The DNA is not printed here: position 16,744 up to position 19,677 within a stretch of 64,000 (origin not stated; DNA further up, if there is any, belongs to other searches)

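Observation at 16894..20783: Rosetta-stone fusion of NagZ (GH3) with NamZ (DUF1343), plus a divergent secreted NamZ paralog: an exported exo-lytic peptidoglycan-glycan trimming module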

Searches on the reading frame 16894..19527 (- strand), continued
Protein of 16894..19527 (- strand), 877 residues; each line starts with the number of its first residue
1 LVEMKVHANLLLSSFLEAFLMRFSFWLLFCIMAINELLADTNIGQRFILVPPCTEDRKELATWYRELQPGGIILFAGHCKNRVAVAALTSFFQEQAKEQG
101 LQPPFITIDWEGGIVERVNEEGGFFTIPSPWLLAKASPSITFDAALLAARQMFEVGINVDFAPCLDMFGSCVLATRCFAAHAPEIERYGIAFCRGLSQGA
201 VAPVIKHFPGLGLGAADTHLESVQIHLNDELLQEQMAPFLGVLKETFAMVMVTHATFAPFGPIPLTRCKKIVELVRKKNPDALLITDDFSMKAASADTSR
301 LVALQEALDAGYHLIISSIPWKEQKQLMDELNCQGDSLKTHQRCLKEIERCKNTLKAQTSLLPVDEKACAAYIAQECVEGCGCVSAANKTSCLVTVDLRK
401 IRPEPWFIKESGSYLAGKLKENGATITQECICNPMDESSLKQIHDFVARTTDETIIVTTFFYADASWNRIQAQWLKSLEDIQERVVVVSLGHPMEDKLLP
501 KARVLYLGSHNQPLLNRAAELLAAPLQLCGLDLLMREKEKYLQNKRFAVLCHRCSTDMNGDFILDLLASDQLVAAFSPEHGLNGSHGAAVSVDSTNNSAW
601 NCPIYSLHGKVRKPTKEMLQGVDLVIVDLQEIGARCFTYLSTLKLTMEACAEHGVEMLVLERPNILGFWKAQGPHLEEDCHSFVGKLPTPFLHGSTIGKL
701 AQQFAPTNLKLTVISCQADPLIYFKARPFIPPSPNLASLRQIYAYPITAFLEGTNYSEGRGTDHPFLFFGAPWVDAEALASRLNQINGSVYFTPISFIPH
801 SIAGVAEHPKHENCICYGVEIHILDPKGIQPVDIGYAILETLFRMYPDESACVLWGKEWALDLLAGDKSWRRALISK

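Call 6: find_homologous_proteins(query=window:16894-19527:-, max_evalue=0.00001)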
Query window:16894-19527:- (877 aa): 1071 proteins with E <= 0.00001 among 8000 candidates; the best 120 are listed.
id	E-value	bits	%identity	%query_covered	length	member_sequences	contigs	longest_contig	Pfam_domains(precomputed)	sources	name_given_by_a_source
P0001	0.0e+0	2005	100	98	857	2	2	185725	PF07075.18,PF20732.3,PF00933.28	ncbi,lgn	-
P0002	3.2e-244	831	46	97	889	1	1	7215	PF07075.18,PF20732.3,PF00933.28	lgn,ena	-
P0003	2.7e-237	808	47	95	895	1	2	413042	PF07075.18,PF20732.3,PF00933.28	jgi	jgi:uncharacterized protein YbbC (DUF1343 family)/beta-glucosidase-like glycosyl hydrolase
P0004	1.7e-234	799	45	96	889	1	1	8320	PF07075.18,PF20732.3,PF00933.28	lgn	-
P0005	4.9e-227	774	43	97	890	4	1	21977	PF07075.18,PF20732.3,PF00933.28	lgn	-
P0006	4.2e-226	771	44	95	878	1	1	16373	PF07075.18,PF20732.3,PF00933.28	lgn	-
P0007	8.2e-226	770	45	97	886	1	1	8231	PF07075.18,PF20732.3,PF00933.28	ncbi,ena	-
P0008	3.8e-224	765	45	95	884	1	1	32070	PF07075.18,PF20732.3,PF00933.28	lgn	-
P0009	7.2e-224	764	43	95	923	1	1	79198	PF07075.18,PF20732.3,PF00933.28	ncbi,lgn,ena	-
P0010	2.9e-222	758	43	99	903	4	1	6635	PF07075.18,PF20732.3,PF00933.28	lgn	-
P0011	3.0e-222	758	43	96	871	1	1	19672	PF07075.18,PF20732.3,PF00933.28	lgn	-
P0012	6.3e-222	757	44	95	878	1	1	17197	PF07075.18,PF20732.3,PF00933.28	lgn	-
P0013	1.2e-219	750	45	95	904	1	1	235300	PF07075.18,PF20732.3,PF00933.28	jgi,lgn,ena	-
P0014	2.1e-219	749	42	97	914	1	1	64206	PF07075.18,PF20732.3,PF00933.28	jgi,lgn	-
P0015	4.5e-219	748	42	98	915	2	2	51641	PF07075.18,PF20732.3,PF00933.28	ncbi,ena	-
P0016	3.8e-216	738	43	96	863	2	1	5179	PF07075.18,PF20732.3,PF00933.28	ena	-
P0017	3.6e-215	735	43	95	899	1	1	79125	PF07075.18,PF20732.3,PF00933.28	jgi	-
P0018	6.5e-215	734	41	97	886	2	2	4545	PF07075.18,PF20732.3,PF00933.28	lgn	-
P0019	8.4e-214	730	43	97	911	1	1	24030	PF07075.18,PF20732.3,PF00933.28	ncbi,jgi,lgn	-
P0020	1.8e-211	723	43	95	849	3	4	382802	PF07075.18,PF20732.3,PF00933.28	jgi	jgi:uncharacterized protein YbbC (DUF1343 family)/beta-glucosidase-like glycosyl hydrolase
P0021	1.3e-209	717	41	97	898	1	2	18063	PF07075.18,PF20732.3,PF00933.28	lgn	-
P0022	1.5e-208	713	43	95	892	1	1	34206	PF07075.18,PF20732.3,PF00933.28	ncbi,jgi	jgi:uncharacterized protein YbbC (DUF1343 family)/beta-glucosidase-like glycosyl hydrolase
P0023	3.8e-206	705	41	98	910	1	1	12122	PF07075.18,PF20732.3,PF00933.28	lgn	-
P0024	2.6e-205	702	42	93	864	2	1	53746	PF07075.18,PF20732.3,PF00933.28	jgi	-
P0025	2.7e-205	702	43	95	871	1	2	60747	PF07075.18,PF20732.3,PF00933.28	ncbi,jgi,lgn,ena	ncbi:MAG: exo-beta-N-acetylmuramidase NamZ domain-containing protein [Candidatus Babeliales bacteriu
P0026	2.9e-204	699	42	97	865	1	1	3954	PF07075.18,PF20732.3,PF00933.28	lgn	-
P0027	5.8e-203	695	42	95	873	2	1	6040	PF07075.18,PF20732.3,PF00933.28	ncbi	-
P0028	3.2e-199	682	42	97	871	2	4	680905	PF07075.18,PF20732.3,PF00933.28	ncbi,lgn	-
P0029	9.2e-199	681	40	96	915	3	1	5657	PF07075.18,PF20732.3,PF00933.28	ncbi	ncbi:MAG: exo-beta-N-acetylmuramidase NamZ domain-containing protein [Candidatus Babeliales bacteriu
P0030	7.2e-195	668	40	97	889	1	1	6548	PF07075.18,PF20732.3,PF00933.28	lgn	-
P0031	1.2e-193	664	40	97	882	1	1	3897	PF07075.18,PF20732.3,PF00933.28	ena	-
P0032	1.5e-189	650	39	97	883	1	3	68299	PF07075.18,PF20732.3,PF00933.28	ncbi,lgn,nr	ncbi:DUF1343 domain-containing protein [Candidatus Dependentiae bacterium]|nr:DUF1343 domain-contain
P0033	1.4e-188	647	39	95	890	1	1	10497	PF07075.18,PF20732.3,PF00933.28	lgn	-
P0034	2.5e-186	640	40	97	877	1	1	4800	PF07075.18,PF20732.3,PF00933.28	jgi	jgi:uncharacterized protein YbbC (DUF1343 family)/beta-glucosidase-like glycosyl hydrolase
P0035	4.5e-184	632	38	97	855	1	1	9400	PF07075.18,PF20732.3,PF00933.28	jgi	-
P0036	6.1e-177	608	38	97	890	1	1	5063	PF07075.18,PF20732.3,PF00933.28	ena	-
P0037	4.0e-130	454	40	68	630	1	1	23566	PF07075.18,PF00933.28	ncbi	ncbi:MAG: glycoside hydrolase family 3 N-terminal domain-containing protein, partial [Candidatus Bab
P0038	1.1e-116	409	36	67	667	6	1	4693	PF07075.18,PF00933.28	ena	-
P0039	3.8e-112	394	37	63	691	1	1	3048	PF00933.28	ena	-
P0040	1.1e-81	293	34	59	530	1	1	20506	PF00933.28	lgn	-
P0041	1.0e-71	260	31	57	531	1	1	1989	PF00933.28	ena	-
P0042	3.7e-68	249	32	56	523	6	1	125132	PF00933.28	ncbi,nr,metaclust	ncbi:MAG: Glycoside hydrolase family 3 domain protein [candidate division TM6 bacterium GW2011_GWF2_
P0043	1.4e-67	247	29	82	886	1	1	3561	PF07075.18,PF20732.3,PF00933.28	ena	-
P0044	9.8e-66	241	39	35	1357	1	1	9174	PF07075.18,PF01915.28,PF20732.3,PF00933.28,PF00144.30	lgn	-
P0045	1.4e-28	118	36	27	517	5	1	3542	PF01915.28,PF00933.28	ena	-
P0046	9.2e-28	115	27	54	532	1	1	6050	PF01915.28,PF00933.28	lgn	-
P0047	1.0e-27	115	32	33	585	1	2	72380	PF01915.28,PF00933.28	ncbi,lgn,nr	ncbi:MAG: beta-N-acetylhexosaminidase [Firmicutes bacterium]|nr:beta-N-acetylhexosaminidase [Bacillo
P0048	1.1e-27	115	30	40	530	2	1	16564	PF00933.28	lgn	-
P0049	4.7e-27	113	28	53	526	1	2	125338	PF01915.28,PF00933.28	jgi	jgi:beta-N-acetylhexosaminidase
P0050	4.9e-27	113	36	27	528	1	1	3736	PF00933.28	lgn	-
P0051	5.4e-27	112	26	42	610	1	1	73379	PF01915.28,PF00933.28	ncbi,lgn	-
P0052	1.9e-26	111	30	32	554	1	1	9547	PF01915.28,PF00933.28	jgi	jgi:beta-N-acetylhexosaminidase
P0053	2.1e-26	110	28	53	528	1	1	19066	PF00933.28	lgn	-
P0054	2.8e-26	110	32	32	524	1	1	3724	PF00933.28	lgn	-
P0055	4.3e-26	109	31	29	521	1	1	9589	PF00933.28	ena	-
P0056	5.6e-26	109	26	54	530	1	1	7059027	PF00933.28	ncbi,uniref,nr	ncbi:beta-N-acetylhexosaminidase [Cohnella abietis]|uniref:Beta-glucosidase n=1 Tax=Cohnella abietis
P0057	7.8e-26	109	26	57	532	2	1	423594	PF00933.28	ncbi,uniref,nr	ncbi:beta-N-acetylhexosaminidase [Cohnella luojiensis]|uniref:beta-N-acetylhexosaminidase n=1 Tax=Co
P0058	1.4e-25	108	27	52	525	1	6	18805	PF01915.28,PF00933.28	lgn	-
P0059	1.5e-25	108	32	32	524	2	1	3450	PF00933.28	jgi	jgi:beta-N-acetylhexosaminidase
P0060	2.1e-25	107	32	35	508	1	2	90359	PF00933.28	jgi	jgi:beta-N-acetylhexosaminidase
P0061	7.1e-25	105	29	34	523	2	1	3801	PF01915.28,PF00933.28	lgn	-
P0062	8.8e-25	105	27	57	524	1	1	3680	PF01915.28,PF00933.28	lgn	-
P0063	1.5e-24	104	34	26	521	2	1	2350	PF00933.28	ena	-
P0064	3.4e-24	103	27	40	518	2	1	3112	PF00933.28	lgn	-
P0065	9.1e-24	102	30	30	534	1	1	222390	PF00933.28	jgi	jgi:beta-N-acetylhexosaminidase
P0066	1.0e-23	102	27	54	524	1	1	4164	PF00933.28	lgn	-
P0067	2.4e-23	100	29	32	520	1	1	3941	PF00933.28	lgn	-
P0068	3.1e-23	100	32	26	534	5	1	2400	PF00933.28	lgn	-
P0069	3.1e-23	100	33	31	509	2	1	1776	PF01915.28,PF00933.28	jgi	jgi:beta-N-acetylhexosaminidase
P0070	5.1e-23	99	27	52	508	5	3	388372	PF01915.28,PF00933.28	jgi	-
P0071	5.4e-23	99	33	30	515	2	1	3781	PF00933.28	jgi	jgi:beta-N-acetylhexosaminidase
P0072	7.9e-23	99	30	29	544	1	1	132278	PF00933.28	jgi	jgi:beta-N-acetylhexosaminidase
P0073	1.1e-22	98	30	29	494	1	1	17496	PF00933.28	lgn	-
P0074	1.1e-22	98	30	29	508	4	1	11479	PF01915.28,PF00933.28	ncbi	-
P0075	3.7e-22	96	28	32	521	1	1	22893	PF01915.28,PF00933.28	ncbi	-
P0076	3.8e-22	96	30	30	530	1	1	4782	PF00933.28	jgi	jgi:beta-N-acetylhexosaminidase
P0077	7.4e-22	95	30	33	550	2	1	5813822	PF01915.28,PF00933.28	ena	-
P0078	8.9e-22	95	28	38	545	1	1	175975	PF01915.28,PF00933.28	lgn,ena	-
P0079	1.1e-21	95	28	40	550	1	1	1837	PF01915.28,PF00933.28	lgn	-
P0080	1.2e-21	95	27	40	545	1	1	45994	PF01915.28,PF00933.28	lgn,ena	-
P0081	1.2e-21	95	28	37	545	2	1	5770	PF01915.28,PF00933.28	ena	-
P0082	1.2e-21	95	28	33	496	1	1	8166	PF01915.28,PF00933.28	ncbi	-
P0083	1.4e-21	94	27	40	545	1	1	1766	PF01915.28,PF00933.28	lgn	-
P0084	1.4e-21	94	27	40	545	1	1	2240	PF01915.28,PF00933.28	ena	-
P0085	1.5e-21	94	26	49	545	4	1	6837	PF01915.28,PF00933.28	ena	-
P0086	1.7e-21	94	27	40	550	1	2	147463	PF01915.28,PF00933.28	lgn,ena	-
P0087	2.3e-21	94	34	26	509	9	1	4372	PF00933.28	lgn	-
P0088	2.5e-21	94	27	38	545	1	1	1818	PF01915.28,PF00933.28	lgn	-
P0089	2.6e-21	94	27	38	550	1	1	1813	PF01915.28,PF00933.28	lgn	-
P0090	3.1e-21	93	28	50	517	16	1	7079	PF01915.28,PF00933.28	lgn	-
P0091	3.3e-21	93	28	40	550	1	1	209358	PF01915.28,PF00933.28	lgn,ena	-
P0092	3.3e-21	93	26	51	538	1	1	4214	PF01915.28,PF00933.28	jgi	jgi:beta-N-acetylhexosaminidase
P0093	3.4e-21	93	31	33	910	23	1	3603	PF01915.28,PF00933.28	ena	-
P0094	3.5e-21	93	29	35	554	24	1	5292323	PF01915.28,PF00933.28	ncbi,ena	-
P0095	5.5e-21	93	28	40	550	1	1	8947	PF01915.28,PF00933.28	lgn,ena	-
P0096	7.3e-21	92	29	32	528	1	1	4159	PF00933.28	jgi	-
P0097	7.8e-21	92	31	33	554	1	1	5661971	PF01915.28,PF00933.28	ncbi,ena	-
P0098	8.0e-21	92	31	29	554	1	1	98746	PF01915.28,PF00933.28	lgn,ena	-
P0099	1.0e-20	92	26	52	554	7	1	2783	PF01915.28,PF00933.28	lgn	-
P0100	1.6e-20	91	28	37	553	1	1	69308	PF01915.28,PF00933.28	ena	-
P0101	1.6e-20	91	29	32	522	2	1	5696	PF01915.28,PF00933.28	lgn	-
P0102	2.3e-20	90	26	50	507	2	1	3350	PF01915.28,PF00933.28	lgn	-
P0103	2.7e-20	90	28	32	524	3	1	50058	PF00933.28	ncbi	-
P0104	2.8e-20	90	26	40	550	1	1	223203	PF01915.28,PF00933.28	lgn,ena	-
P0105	2.8e-20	90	29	41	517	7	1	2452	PF01915.28,PF00933.28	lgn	-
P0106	3.3e-20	90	30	33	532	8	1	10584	PF01915.28,PF00933.28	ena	-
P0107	4.9e-20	89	25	54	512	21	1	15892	PF00933.28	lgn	-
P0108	5.3e-20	89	30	30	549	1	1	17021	PF00933.28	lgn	-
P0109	5.6e-20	89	30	30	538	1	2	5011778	PF01915.28,PF00933.28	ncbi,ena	-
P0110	8.3e-20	89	28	29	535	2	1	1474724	PF00933.28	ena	-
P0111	8.6e-20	89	29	35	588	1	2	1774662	PF00933.28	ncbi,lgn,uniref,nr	ncbi:glycoside hydrolase family 3 protein [Leptospira ellinghausenii]|uniref:glycoside hydrolase fam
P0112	8.6e-20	89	29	35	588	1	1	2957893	PF00933.28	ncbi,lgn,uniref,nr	ncbi:glycoside hydrolase family 3 protein [Leptospira levettii]|uniref:glycoside hydrolase family 3 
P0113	1.0e-19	88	29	35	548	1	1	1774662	PF00933.28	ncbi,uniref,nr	ncbi:beta-glucosidase-like glycosidase [Leptospira ellinghausenii]|uniref:beta-N-acetylhexosaminidas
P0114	1.8e-19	88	29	29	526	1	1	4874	PF01915.28,PF00933.28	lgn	-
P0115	1.8e-19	87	28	33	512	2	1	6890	PF00933.28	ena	-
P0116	2.3e-19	87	32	30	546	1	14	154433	PF00933.28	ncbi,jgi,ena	-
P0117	3.1e-19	87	29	30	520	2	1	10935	PF00933.28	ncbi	-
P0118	4.3e-19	86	32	30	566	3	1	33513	PF00933.28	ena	-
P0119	5.5e-19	86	35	23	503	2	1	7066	PF00933.28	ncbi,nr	ncbi:MAG: beta-N-acetylhexosaminidase [Candidatus Eremiobacteraeota bacterium]|nr:beta-N-acetylhexos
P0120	5.9e-19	86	31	26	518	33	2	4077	PF01915.28,PF00933.28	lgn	-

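Call 8: find_related_loci(query=window:16894-19527:-, collection=genome_contigs, flank=8000)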
Query window:16894-19527:- (877 aa) in genome_contigs; peptide patterns used: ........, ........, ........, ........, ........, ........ (x = any residue, [..] = any of these).
35 stretches matched a pattern; 1 encode a relative of the query (tblastn E <= 1e-3); 1 distinct loci.
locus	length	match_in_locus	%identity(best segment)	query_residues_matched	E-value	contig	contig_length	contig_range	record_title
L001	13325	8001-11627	34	540-849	2e-50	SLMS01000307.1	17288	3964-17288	MAG: Candidatus Sumerlaeota bacterium isolate CSSed165cm_369 CSSed16-5cm-8895, whole genome shotgun sequence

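Call 9: find_encoding_contigs(protein=P0001, flank=6000, max_places=4)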
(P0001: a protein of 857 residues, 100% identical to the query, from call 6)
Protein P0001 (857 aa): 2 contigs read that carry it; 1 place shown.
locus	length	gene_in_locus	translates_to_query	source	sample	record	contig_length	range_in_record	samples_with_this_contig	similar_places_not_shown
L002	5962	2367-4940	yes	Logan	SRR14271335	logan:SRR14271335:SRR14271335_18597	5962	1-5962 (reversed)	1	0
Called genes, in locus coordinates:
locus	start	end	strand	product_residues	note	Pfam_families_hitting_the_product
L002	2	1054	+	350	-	?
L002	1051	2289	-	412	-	PF07075:NamZ_N, PF20732:NamZ_C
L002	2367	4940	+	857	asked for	PF00933:Glyco_hydro_3, PF07075:NamZ_N, PF20732:NamZ_C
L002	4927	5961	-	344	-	?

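Call 12: find_encoding_contigs(protein=P0122, flank=3000, max_places=6)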
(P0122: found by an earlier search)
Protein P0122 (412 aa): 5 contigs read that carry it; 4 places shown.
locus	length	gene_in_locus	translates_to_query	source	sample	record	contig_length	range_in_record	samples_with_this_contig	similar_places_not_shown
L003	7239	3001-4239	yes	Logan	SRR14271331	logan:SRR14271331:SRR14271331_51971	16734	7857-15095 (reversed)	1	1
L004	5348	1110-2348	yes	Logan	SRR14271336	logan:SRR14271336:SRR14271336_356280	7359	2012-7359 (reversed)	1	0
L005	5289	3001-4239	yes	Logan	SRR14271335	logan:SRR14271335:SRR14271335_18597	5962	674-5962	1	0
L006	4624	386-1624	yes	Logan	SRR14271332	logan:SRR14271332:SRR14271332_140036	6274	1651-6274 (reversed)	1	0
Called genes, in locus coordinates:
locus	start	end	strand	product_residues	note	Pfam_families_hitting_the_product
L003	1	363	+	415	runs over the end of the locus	PF01384:PHO4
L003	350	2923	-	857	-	PF00933:Glyco_hydro_3, PF07075:NamZ_N, PF20732:NamZ_C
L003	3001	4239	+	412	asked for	PF07075:NamZ_N, PF20732:NamZ_C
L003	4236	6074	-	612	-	PF02518:HATPase_c (weak), PF13589:HATPase_c_3 (weak), PF00183:HSP90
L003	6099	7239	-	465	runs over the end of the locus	PF00209:SNF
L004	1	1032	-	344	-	?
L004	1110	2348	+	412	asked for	PF07075:NamZ_N, PF20732:NamZ_C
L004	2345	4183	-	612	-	PF02518:HATPase_c (weak), PF13589:HATPase_c_3 (weak), PF00183:HSP90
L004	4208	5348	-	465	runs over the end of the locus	PF00209:SNF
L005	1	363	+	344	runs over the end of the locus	?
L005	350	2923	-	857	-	PF00933:Glyco_hydro_3, PF07075:NamZ_N, PF20732:NamZ_C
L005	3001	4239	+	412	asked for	PF07075:NamZ_N, PF20732:NamZ_C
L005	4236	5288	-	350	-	?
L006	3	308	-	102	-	?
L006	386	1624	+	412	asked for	PF07075:NamZ_N, PF20732:NamZ_C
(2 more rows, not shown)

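Call 26: find_encoding_contigs(protein=P0003, flank=10000, max_places=2)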
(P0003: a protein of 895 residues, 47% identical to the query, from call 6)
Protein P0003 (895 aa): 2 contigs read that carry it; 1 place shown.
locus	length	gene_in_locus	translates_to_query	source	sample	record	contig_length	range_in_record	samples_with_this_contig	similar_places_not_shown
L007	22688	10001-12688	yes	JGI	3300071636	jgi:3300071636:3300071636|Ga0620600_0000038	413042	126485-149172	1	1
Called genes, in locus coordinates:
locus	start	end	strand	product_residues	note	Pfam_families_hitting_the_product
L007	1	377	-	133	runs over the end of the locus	-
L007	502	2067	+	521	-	PF01676:Metalloenzyme, PF06415:iPGM_N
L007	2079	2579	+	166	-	-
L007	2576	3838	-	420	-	PF00324:AA_permease, PF03845:Spore_permease, PF13520:AA_permease_2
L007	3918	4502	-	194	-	PF02632:BioY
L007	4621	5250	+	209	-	-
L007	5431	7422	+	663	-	PF03030:H_PPase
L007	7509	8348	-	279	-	-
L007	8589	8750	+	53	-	-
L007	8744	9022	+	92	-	-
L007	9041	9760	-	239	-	-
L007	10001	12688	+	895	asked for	PF00933:Glyco_hydro_3, PF07075:NamZ_N, PF20732:NamZ_C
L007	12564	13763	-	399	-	-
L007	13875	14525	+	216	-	-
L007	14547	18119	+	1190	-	PF00924:MS_channel_2nd, PF21082:MS_channel_3rd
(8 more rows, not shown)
